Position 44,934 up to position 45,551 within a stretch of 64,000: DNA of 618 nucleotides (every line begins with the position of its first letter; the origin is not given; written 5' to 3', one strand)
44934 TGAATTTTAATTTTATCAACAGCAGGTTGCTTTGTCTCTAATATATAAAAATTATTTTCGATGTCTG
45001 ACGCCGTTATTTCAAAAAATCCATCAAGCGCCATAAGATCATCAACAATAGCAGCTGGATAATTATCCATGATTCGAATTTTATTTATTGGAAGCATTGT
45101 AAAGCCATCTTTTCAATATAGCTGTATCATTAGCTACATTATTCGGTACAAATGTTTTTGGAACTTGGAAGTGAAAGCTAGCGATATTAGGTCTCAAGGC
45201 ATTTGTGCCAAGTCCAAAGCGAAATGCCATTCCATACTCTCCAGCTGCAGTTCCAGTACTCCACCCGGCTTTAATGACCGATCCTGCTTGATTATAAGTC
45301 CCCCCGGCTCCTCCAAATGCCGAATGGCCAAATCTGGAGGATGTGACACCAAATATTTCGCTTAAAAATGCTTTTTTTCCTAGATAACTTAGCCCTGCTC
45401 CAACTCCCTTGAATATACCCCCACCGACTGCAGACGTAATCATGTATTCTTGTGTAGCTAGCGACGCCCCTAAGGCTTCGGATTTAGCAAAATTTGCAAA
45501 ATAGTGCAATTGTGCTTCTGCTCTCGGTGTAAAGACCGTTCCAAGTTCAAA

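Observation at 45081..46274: Unassigned 397-aa C-terminal region: glycine-zipper membrane segment plus novel terminal domain, with a compositional break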

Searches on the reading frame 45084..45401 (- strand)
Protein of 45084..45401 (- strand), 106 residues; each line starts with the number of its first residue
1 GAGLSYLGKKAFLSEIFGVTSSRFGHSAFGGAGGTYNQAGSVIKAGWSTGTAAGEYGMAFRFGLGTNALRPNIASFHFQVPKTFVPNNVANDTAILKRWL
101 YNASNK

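Call 35: find_related_loci(query=A3, collection=genome_contigs, flank=3000)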
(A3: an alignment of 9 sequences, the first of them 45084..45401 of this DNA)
Query A3 (106 aa) in genome_contigs; peptide patterns used: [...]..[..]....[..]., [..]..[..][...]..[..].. (x = any residue, [..] = any of these).
72 stretches matched a pattern; 14 encode a relative of the query (tblastn E <= 1e-3); 14 distinct loci.
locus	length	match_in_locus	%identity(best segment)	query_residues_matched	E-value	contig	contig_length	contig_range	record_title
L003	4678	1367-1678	56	1-103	2e-33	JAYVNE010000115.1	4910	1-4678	MAG: Akkermansiaceae bacterium isolate GL65_DN_concoct_218_sub GL65_DN_concoct_218_sub_114, whole genome shotgun sequenc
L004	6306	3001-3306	51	5-106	5e-28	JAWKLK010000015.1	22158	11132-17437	MAG: Saprospiraceae bacterium isolate AC1.139 AC1.139.fa-15, whole genome shotgun sequence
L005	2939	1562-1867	51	5-106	5e-28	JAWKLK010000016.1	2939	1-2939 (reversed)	MAG: Saprospiraceae bacterium isolate AC1.139 AC1.139.fa-16, whole genome shotgun sequence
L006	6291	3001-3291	53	7-106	4e-27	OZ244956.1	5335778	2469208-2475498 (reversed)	MAG: Rhodothermales bacterium isolate 15077258-f85a-4161-b90e-b328002e090c genome assembly, chromosome: 1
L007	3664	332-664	51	1-106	4e-27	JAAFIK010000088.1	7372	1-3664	MAG: Chitinophagales bacterium isolate bin73.metabat.ball.181 WN_Chitinophagales_2_scaffold_88, whole genome shotgun seq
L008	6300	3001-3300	50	7-106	7e-27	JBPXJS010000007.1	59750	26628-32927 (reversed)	MAG: Bacteroidota bacterium isolate mt_P1 k141_144241, whole genome shotgun sequence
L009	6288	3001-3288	52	7-102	6e-27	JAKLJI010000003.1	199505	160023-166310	MAG: Bacteroidia bacterium isolate MAG.356 MAG.356-NODE_3_length_199505_cov_5.810212, whole genome shotgun sequence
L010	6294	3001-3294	53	5-102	2e-25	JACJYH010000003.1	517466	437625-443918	MAG: Lewinellaceae bacterium isolate HK-STAS-BACT-33 HK-STAS-BACT-33_3, whole genome shotgun sequence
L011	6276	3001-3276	50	9-102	8e-22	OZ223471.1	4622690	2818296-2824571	MAG: Bacteroidales bacterium isolate a5dadea3-f0cc-47fd-ae8e-5886e0073126 genome assembly, chromosome: 1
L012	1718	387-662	45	8-103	1e-21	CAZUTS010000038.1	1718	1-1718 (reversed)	MAG TPA_asm: uncultured Anaerolineaceae bacterium isolate binchicken_co179_61 genome assembly, contig: NODE_94597_length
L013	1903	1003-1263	49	17-102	2e-21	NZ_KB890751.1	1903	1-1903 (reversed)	Echinicola pacifica DSM 19836 B050DRAFT_scaffold_20.21, whole genome shotgun sequence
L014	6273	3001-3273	43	9-101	4e-20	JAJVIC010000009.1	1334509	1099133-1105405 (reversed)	MAG: Bacteroidia bacterium isolate Bin_39 c_000000000004, whole genome shotgun sequence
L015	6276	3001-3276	46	5-101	1e-18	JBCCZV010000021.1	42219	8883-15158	MAG: Pseudomonadota bacterium isolate P01_F01_bin.43 k141_1320620_length_42219_cov_11.5597, whole genome shotgun sequenc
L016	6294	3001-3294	46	7-106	4e-17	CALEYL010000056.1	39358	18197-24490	MAG TPA_asm: uncultured Saprospiraceae bacterium isolate SRR6227243_bin.63_CONCOCT_v1.1_MAG genome assembly, contig: ERZ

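Call 40: search_protein_families(library=pfam, alignment_id=A4, max_evalue=0.1)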
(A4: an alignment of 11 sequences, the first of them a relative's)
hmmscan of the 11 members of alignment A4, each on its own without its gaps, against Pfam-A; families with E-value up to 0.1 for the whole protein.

A. member 1, L004:3319-3765:+ (149 aa): 0 families

B. families by the number of members that match (of 11 scanned): 3 families
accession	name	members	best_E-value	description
PF04409.17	DUF530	1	0.0022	Protein of unknown function (DUF530)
PF16854.11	VPS53_C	1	0.027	Vacuolar protein sorting-associated protein 53 C-terminus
PF25111.1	AtTam9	1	0.099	AtTam9 family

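Call 47: search_solved_structures(query=A2, max_evalue=10, show_alignments=2)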
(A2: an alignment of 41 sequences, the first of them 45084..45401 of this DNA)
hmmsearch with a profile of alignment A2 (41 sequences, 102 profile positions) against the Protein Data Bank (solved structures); distinct sequences matched with E-value up to 10: 1.
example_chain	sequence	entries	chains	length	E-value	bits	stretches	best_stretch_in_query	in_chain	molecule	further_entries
1xq1_A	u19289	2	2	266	0.027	17.7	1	4-50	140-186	PUTATIVE TROPINONE REDUCATSE | Putative tropinone reductase homolog At1g07440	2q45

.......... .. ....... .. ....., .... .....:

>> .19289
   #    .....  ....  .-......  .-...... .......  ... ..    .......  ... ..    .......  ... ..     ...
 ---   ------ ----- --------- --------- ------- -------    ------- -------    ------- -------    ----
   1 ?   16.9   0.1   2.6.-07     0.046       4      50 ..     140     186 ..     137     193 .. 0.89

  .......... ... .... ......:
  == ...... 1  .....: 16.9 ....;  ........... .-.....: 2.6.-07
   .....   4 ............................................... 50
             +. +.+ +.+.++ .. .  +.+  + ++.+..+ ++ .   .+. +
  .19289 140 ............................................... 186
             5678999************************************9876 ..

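Call 54: find_homologous_proteins(query=A2, max_evalue=0.001)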
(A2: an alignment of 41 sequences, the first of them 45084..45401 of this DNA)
Query A2 (41 sequences) (106 aa, profile of the alignment): 21 proteins with E <= 0.001 among 531 candidates.
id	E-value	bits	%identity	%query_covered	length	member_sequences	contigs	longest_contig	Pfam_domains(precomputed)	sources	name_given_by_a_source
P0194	1.2e-37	146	47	90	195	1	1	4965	-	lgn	-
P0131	2.9e-35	138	44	98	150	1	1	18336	-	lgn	-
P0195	4.3e-33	131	44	88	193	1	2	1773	-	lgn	-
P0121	8.9e-32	127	56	92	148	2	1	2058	-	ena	-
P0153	2.2e-31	126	43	84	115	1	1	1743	-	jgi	jgi:hypothetical protein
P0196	2.4e-30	122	39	89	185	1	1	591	-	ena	-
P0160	1.8e-29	119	39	87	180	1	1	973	-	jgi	-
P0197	9.2e-28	114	38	87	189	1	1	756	-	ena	-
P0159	6.4e-27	111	44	92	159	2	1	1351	-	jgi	-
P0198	3.0e-24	103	35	87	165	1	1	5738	-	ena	-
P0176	8.4e-24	101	39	78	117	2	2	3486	-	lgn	-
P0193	1.0e-23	101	38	82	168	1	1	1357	-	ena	-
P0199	7.7e-23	98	43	75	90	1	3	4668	-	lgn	-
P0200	2.6e-21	93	40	74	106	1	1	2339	-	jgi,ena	-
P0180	2.6e-20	90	45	61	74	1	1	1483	-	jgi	jgi:hypothetical protein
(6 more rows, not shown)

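Call 67: search_dna_similar(query=window:45084-45401:-, collection=plasmids, mode=protein, max_evalue=0.001, max_rows=15)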
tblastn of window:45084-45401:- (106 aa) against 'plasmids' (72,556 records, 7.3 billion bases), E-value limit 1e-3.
No match.

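Call 70: search_solved_structures(query=A4, max_evalue=10, show_alignments=1)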
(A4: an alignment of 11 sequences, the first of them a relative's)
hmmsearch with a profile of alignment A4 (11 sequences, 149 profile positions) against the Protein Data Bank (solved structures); distinct sequences matched with E-value up to 10: 2.
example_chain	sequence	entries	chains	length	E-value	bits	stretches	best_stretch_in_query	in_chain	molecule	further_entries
3a0r_A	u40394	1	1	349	0.12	15.4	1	12-72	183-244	Sensor protein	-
3sg1_A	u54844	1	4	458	0.79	12.8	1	8-36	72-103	UDP-N-acetylglucosamine 1-carboxyvinyltransferase 1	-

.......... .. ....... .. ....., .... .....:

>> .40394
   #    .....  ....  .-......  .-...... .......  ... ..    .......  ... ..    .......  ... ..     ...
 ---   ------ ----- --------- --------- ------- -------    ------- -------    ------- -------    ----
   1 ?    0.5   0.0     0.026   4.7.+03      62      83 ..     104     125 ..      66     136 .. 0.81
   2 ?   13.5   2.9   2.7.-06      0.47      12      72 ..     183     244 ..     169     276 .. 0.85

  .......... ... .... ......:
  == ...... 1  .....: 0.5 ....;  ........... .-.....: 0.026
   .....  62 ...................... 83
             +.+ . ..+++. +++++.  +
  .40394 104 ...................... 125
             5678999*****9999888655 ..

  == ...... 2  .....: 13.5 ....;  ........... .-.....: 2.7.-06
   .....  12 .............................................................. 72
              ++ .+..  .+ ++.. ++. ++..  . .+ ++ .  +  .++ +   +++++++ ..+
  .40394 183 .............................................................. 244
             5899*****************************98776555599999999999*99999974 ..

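Call 71: search_protein_families(library=ncbifam, alignment_id=A2, max_evalue=0.1)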
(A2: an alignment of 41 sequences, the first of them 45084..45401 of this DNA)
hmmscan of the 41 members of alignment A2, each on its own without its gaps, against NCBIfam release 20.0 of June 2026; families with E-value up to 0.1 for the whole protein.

A. member 1, window:45084-45401:- (106 aa): 0 families

B. families by the number of members that match (of 41 scanned): 2 families
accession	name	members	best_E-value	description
NF002848.0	PRK03103.1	1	0.063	DNA polymerase IV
NF047432.1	LA_3334_fam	1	0.081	LA_3334 family protein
